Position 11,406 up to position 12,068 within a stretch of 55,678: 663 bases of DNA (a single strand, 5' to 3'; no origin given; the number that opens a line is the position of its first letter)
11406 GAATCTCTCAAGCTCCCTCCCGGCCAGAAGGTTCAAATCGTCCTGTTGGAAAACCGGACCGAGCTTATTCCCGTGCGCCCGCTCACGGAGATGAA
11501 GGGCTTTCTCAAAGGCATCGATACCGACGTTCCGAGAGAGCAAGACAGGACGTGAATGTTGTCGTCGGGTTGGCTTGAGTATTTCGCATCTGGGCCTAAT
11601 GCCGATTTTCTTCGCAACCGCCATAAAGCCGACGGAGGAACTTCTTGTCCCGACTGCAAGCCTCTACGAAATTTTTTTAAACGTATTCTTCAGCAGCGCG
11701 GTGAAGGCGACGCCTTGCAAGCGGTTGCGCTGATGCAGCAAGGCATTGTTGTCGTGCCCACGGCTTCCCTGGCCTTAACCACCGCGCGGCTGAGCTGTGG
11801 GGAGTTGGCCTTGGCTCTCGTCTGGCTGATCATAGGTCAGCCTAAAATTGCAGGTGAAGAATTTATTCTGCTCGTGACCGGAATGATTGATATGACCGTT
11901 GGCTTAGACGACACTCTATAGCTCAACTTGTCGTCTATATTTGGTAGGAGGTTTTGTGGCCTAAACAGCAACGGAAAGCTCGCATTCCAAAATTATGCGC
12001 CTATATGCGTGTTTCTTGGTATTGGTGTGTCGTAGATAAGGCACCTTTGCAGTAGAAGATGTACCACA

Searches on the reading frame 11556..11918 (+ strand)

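Call 11: search_protein_families(library=pfam, proteins=[window:11556-11918:+], max_evalue=0.01)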
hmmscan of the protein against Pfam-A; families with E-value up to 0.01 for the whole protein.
window:11556-11918:+ (121 aa): 0 families

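Call 74: search_protein_families(library=pfam, proteins=[window:11556-11918:+], max_evalue=0.1)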
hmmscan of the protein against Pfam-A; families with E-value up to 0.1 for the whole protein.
window:11556-11918:+ (121 aa): 0 families

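Call 80: search_protein_families(library=phrogs, proteins=[window:11556-11918:+], max_evalue=0.01)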
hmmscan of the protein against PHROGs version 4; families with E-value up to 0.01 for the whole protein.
window:11556-11918:+ (121 aa): 1 family
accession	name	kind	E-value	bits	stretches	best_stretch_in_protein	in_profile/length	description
phrog_9972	-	unknown function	3.4e-13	51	1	3-82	6-84/124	-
